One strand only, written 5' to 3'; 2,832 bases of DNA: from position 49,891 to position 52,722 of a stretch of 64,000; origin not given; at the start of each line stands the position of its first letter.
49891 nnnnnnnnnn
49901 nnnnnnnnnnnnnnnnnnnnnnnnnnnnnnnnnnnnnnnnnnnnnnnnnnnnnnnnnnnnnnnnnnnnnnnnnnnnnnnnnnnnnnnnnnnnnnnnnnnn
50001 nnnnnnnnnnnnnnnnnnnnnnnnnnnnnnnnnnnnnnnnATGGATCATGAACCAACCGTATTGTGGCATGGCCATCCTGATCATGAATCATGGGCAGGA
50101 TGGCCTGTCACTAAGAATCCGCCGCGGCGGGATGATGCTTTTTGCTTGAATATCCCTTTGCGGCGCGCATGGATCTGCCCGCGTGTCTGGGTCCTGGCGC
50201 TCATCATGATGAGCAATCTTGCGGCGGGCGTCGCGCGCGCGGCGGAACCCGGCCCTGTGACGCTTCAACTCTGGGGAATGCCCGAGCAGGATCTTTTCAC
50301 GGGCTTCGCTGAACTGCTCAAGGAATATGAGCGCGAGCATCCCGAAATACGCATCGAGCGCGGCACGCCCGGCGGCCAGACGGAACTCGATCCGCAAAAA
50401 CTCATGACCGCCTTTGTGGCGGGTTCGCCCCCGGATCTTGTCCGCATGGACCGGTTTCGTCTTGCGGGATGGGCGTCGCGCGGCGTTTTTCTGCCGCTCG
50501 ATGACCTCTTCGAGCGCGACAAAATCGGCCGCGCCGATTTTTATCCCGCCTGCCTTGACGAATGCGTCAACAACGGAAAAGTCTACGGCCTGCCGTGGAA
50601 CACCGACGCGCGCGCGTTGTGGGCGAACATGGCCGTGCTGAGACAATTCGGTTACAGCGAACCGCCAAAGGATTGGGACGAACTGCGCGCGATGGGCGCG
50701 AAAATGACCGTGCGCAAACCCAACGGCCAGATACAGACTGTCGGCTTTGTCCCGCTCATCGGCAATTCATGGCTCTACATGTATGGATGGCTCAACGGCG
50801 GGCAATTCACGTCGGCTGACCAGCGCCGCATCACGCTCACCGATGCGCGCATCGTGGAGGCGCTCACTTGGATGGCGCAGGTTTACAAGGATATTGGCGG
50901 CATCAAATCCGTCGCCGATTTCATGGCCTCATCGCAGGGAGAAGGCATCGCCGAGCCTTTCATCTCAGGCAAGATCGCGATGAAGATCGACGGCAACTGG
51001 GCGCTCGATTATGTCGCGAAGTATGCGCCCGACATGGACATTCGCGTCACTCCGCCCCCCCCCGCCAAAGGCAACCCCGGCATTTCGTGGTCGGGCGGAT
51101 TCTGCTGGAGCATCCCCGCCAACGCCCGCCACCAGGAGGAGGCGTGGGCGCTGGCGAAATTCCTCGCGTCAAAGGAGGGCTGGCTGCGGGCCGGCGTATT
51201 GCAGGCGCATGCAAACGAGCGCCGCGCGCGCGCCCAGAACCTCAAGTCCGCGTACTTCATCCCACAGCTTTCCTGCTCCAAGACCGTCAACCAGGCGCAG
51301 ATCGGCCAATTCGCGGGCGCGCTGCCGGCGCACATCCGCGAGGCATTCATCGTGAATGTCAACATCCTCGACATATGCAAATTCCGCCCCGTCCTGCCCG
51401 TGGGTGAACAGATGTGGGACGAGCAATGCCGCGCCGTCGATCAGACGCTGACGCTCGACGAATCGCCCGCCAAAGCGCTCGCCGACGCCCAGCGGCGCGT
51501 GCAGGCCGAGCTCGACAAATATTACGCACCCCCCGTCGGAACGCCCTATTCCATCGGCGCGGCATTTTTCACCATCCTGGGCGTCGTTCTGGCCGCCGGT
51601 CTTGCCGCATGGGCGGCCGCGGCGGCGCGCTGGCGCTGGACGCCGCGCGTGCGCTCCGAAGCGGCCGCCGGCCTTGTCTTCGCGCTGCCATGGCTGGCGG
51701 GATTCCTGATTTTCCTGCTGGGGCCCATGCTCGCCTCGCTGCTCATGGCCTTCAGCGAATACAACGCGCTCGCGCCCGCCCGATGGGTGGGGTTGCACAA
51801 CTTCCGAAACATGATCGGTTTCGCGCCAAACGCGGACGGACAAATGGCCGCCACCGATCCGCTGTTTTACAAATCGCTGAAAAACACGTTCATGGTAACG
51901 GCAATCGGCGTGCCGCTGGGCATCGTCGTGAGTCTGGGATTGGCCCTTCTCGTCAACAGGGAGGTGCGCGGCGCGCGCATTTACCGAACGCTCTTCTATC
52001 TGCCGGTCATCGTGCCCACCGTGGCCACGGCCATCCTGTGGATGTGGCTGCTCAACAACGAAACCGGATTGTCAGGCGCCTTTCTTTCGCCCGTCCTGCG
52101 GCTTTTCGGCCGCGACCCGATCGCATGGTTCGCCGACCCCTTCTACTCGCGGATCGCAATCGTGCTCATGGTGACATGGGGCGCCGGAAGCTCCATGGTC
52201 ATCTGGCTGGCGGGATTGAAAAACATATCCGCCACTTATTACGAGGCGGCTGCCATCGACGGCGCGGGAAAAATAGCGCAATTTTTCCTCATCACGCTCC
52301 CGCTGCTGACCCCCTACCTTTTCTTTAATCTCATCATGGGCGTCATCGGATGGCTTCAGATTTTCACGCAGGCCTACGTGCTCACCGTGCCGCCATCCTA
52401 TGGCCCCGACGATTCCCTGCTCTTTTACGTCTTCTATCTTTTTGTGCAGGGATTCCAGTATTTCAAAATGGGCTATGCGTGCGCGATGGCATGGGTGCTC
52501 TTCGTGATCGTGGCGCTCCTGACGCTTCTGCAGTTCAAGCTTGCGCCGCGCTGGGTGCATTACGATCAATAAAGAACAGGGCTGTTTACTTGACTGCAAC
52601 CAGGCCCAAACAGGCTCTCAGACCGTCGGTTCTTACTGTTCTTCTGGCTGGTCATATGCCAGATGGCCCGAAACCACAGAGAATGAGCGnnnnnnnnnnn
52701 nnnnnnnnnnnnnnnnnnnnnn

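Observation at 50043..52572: Substrate-binding protein and MalF-like permease fused into one polypeptide, with no cognate MalG or ATPase adjacent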

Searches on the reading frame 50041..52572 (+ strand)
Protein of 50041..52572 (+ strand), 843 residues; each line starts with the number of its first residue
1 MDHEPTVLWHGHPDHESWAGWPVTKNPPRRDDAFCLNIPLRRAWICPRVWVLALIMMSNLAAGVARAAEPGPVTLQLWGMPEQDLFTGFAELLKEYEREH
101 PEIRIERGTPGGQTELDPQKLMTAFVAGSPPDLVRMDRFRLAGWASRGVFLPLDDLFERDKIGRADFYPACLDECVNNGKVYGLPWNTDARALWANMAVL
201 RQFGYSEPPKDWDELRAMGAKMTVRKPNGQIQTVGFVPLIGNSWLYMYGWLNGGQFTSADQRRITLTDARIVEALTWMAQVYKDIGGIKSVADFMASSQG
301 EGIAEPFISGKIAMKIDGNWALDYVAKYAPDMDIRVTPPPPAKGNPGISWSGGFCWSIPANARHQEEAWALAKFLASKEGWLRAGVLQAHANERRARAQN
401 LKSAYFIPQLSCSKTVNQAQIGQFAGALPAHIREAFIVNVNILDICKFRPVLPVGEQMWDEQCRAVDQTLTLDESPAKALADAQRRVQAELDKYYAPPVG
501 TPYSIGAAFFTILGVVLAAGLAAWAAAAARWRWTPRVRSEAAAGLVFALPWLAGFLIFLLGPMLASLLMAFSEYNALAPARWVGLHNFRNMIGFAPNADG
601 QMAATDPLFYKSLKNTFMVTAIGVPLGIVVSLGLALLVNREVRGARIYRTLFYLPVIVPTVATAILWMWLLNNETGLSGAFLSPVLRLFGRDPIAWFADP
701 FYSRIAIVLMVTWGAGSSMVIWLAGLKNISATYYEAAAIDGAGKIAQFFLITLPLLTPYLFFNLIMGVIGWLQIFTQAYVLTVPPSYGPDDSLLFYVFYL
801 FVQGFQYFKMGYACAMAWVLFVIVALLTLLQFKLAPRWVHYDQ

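Call 5: search_protein_families(library=pfam, proteins=[window:50041-52572:+], max_evalue=0.01)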
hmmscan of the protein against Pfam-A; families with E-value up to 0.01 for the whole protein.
window:50041-52572:+ (843 aa): 3 families
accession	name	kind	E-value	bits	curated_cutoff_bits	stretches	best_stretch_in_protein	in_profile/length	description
PF01547.30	SBP_bac_1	-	5.1e-37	128.9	26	1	83-380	5-305/307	Bacterial extracellular solute-binding protein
PF13416.11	SBP_bac_8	-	4.1e-30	106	27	1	92-380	2-248/279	Bacterial extracellular solute-binding protein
PF00528.27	BPD_transp_1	-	1.9e-11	44.5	26.4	1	625-837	3-181/184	Binding-protein-dependent transport system inner membrane component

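Call 7: find_homologous_proteins(query=window:50041-52572:+)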
Query window:50041-52572:+ (843 aa): 204 proteins with E <= 0.001 among 8000 candidates; the best 120 are listed.
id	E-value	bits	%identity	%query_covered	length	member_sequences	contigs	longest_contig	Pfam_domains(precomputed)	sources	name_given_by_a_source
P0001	0.0e+0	1817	100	93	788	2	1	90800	PF13416.12,PF00528.28,PF01547.31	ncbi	ncbi:MAG: extracellular solute-binding protein [bacterium]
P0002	0.0e+0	1275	69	94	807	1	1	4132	PF13416.12,PF00528.28,PF01547.31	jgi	jgi:ABC-type sugar transport system permease subunit/ABC-type glycerol-3-phosphate transport system 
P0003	0.0e+0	1252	69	92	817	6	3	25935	PF13416.12,PF00528.28,PF01547.31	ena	-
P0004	0.0e+0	1248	70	91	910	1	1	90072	PF13416.12,PF00528.28,PF01547.31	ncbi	-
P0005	0.0e+0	1241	69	91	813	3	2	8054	PF13416.12,PF00528.28,PF01547.31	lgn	-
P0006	0.0e+0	1237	67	91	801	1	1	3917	PF13416.12,PF00528.28,PF01547.31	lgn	-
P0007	0.0e+0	1216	68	92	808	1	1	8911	PF13416.12,PF00528.28,PF01547.31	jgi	jgi:multiple sugar transport system permease protein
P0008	0.0e+0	1206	67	93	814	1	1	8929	PF13416.12,PF00528.28,PF01547.31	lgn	-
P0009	0.0e+0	1200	64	93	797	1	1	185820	PF13416.12,PF00528.28,PF01547.31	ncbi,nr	ncbi:MAG: extracellular solute-binding protein [Candidatus Sumerlaeaceae bacterium]|nr:extracellular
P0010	0.0e+0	1183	63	96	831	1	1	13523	PF13416.12,PF00528.28,PF01547.31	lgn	-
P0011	0.0e+0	1144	61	94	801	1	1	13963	PF13416.12,PF00528.28,PF01547.31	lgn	-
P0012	0.0e+0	1131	61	92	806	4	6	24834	PF13416.12,PF00528.28,PF01547.31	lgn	-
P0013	0.0e+0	1101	61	91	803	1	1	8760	PF13416.12,PF00528.28,PF01547.31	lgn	-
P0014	1.4e-296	1004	56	94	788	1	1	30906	PF13416.12,PF00528.28,PF01547.31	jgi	jgi:multiple sugar transport system permease protein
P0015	2.0e-255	868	51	94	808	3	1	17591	PF13416.12,PF00528.28,PF01547.31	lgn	-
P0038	3.0e-196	673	43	91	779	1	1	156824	PF13416.12,PF00528.28,PF01547.31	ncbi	ncbi:MAG: extracellular solute-binding protein [Planctomycetota bacterium]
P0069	2.2e-181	623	43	79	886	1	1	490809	PF13416.12,PF00528.28,PF01547.31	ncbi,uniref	ncbi:extracellular solute-binding protein [Phycisphaerales bacterium AB-hyl4]|uniref:Extracellular s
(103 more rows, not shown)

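Call 9: find_encoding_contigs(protein=P0009, flank=8000, max_places=2)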
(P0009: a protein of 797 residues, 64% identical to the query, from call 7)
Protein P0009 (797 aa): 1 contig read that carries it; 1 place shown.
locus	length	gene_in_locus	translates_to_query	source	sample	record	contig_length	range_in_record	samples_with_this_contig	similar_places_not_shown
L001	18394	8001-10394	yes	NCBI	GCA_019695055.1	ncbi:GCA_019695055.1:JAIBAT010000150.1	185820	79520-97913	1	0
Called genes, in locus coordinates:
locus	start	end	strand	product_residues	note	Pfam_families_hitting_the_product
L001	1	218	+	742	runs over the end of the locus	PF00989:PAS (faint), PF08448:PAS_4 (faint), PF13188:PAS_8 (faint), PF00512:HisKA, PF02518:HATPase_c, PF00072:Response_reg (weak)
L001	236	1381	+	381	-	PF00072:Response_reg, PF13487:HD_5, PF01966:HD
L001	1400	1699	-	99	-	PF00216:Bac_DNA_binding, PF18291:HU-HIG (weak), PF18175:HU-CCDC81_bac_2 (weak)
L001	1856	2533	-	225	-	PF01386:Ribosomal_L25p, PF14693:Ribosomal_TL5_C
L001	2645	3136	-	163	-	PF12850:Metallophos_2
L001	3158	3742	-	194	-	-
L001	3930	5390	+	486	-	PF02638:GHL10, PF13200:DUF4015, PF13620:CarboxypepD_reg, PF13715:CarbopepD_reg_2 (weak)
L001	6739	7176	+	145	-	PF14358:DUF4405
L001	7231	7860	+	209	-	-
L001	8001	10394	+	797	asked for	PF01547:SBP_bac_1, PF13416:SBP_bac_8, PF00528:BPD_transp_1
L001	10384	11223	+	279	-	PF00528:BPD_transp_1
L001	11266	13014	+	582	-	PF00664:ABC_membrane, PF00005:ABC_tran, PF02463:SMC_N (faint)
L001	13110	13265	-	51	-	-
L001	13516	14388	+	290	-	PF02629:CoA_binding, PF13380:CoA_binding_2 (weak), PF13607:Succ_CoA_lig, PF00549:Ligase_CoA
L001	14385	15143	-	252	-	PF00005:ABC_tran, PF13304:AAA_21 (faint)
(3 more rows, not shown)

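Call 10: find_encoding_contigs(protein=P0038, flank=8000, max_places=2)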
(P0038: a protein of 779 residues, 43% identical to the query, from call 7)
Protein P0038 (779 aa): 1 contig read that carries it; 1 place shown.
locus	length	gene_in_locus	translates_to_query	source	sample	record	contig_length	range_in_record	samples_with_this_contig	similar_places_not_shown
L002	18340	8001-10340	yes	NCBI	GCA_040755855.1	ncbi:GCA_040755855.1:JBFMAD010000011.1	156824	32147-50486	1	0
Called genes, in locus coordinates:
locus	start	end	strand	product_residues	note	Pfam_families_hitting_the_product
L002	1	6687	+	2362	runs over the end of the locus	PF01364:Peptidase_C25, PF08126:Propeptide_C25, PF01364:Peptidase_C25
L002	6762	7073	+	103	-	PF05402:PqqD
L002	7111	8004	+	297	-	PF02481:DNA_processg_A, PF18306:LDcluster4 (weak)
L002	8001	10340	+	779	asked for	PF01547:SBP_bac_1, PF13416:SBP_bac_8, PF00528:BPD_transp_1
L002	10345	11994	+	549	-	PF00528:BPD_transp_1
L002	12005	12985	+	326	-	PF01408:GFO_IDH_MocA, PF02894:GFO_IDH_MocA_C (weak), PF22725:GFO_IDH_MocA_C3, PF02894:GFO_IDH_MocA_C (weak)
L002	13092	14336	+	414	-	PF07690:MFS_1, PF05978:UNC-93, PF00083:Sugar_tr (weak), PF07690:MFS_1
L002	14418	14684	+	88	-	-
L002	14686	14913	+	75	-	PF07927:HicA_toxin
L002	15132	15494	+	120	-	PF13975:gag-asp_proteas (weak)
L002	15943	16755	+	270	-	PF24521:Ank_KRIT1 (weak), PF12796:Ank_2, PF13637:Ank_4 (weak), PF13857:Ank_5 (weak), PF00023:Ank (weak), PF13637:Ank_4, PF00023:Ank (weak), PF12796:Ank_2 (weak), +3 more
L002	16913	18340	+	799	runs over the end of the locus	PF16656:Pur_ac_phosph_N (faint), PF00041:fn3 (faint), PF25788:Ig_Rha78A_N (weak), PF05345:He_PIG (faint)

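Call 11: find_encoding_contigs(protein=P0069, flank=8000, max_places=2)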
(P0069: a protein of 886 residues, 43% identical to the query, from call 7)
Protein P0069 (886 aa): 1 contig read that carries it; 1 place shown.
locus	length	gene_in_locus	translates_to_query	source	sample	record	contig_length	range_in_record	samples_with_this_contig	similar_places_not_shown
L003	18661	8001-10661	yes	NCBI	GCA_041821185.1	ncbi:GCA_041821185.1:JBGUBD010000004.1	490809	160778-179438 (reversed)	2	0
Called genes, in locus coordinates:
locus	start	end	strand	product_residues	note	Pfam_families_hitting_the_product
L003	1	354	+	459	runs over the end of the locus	PF16317:Glyco_hydro_99 (faint)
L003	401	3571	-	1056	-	PF22907:Ams1-like_1st, PF01074:Glyco_hydro_38N, PF09261:Alpha-mann_mid, PF07748:Glyco_hydro_38C, PF17677:Glyco_hydro38C2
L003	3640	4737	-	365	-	PF00392:GntR, PF13377:Peripla_BP_3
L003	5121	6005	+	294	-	PF12850:Metallophos_2, PF00149:Metallophos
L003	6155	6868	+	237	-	-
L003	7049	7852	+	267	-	PF07963:N_methyl (weak), PF07596:SBP_bac_10 (weak)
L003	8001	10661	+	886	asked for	PF01547:SBP_bac_1, PF13416:SBP_bac_8, PF00528:BPD_transp_1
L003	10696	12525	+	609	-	PF00528:BPD_transp_1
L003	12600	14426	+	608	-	PF16656:Pur_ac_phosph_N, PF00149:Metallophos (weak)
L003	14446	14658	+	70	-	-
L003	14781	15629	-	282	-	PF01073:3Beta_HSD, PF01370:Epimerase, PF04321:RmlD_sub_bind (weak), PF16363:GDP_Man_Dehyd, PF07993:NAD_binding_4 (weak)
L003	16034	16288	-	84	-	-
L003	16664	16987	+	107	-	PF13683:rve_3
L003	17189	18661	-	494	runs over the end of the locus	PF03747:ADP_ribosyl_GH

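Call 16: find_encoding_contigs(protein=P0004, flank=8000, max_places=2)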
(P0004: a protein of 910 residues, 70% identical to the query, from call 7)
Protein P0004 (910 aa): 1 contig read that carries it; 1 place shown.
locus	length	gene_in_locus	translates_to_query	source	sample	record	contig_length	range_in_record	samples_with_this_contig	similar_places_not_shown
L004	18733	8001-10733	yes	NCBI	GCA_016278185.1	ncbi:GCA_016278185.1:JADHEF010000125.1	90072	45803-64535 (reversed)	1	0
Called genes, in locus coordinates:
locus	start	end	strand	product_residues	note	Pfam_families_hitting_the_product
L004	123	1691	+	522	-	-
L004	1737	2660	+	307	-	PF04227:Indigoidine_A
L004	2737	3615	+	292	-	PF02219:MTHFR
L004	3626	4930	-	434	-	PF01408:GFO_IDH_MocA, PF02894:GFO_IDH_MocA_C, PF22725:GFO_IDH_MocA_C3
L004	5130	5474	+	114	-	PF11969:DcpS_C, PF01230:HIT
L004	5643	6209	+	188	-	PF13539:Peptidase_M15_4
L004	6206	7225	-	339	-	PF00294:PfkB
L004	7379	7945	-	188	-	PF00075:RNase_H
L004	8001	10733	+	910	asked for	PF01547:SBP_bac_1, PF13416:SBP_bac_8, PF00528:BPD_transp_1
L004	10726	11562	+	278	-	PF00528:BPD_transp_1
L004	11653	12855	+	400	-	PF02463:SMC_N, PF11398:DUF2813 (faint), PF13175:AAA_15, PF13476:AAA_23 (weak), PF13555:AAA_29 (faint), PF13304:AAA_21, PF13175:AAA_15, PF13304:AAA_21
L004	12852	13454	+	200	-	PF14103:DUF4276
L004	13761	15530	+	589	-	PF00664:ABC_membrane, PF00005:ABC_tran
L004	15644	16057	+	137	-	PF00334:NDK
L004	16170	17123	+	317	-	PF19300:BPD_transp_1_N (weak), PF00528:BPD_transp_1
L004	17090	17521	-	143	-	PF01220:DHquinase_II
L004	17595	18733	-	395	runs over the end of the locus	PF03702:AnmK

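Call 17: find_encoding_contigs(protein=P0003, flank=8000, max_places=3)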
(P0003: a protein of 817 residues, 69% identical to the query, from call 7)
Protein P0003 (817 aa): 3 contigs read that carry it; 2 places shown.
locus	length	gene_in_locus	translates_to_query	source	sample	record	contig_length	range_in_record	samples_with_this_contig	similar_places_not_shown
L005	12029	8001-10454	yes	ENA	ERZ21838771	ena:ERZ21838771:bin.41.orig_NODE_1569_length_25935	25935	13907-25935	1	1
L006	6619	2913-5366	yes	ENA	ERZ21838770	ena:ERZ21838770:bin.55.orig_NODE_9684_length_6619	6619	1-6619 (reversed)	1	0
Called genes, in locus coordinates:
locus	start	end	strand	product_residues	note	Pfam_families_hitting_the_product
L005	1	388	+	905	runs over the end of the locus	PF28598:PDH_E1_N, PF00456:Transketolase_N, PF17831:PDH_E1_M, PF22613:Transketolase_C_1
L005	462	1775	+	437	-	PF00364:Biotin_lipoyl, PF25984:BSH_YknX (faint), PF25919:BSH_CusB (faint), PF02817:E3_binding, PF00198:2-oxoacid_dh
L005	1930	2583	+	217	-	PF01386:Ribosomal_L25p, PF14693:Ribosomal_TL5_C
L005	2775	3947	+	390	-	PF00248:Aldo_ket_red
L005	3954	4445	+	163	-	PF00293:NUDIX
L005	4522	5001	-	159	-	PF01047:MarR, PF12802:MarR_2, PF13463:HTH_27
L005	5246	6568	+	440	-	PF00501:AMP-binding, PF14535:AMP-binding_C_2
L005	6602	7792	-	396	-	PF01522:Polysacc_deac_1, PF25275:Golvesin_C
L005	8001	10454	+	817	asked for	PF01547:SBP_bac_1, PF13416:SBP_bac_8, PF00528:BPD_transp_1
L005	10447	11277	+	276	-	PF00528:BPD_transp_1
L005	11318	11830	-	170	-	-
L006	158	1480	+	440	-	PF00501:AMP-binding, PF14535:AMP-binding_C_2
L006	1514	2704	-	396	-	PF01522:Polysacc_deac_1, PF25275:Golvesin_C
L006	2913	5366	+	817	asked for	PF01547:SBP_bac_1, PF13416:SBP_bac_8, PF00528:BPD_transp_1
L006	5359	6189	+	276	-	PF00528:BPD_transp_1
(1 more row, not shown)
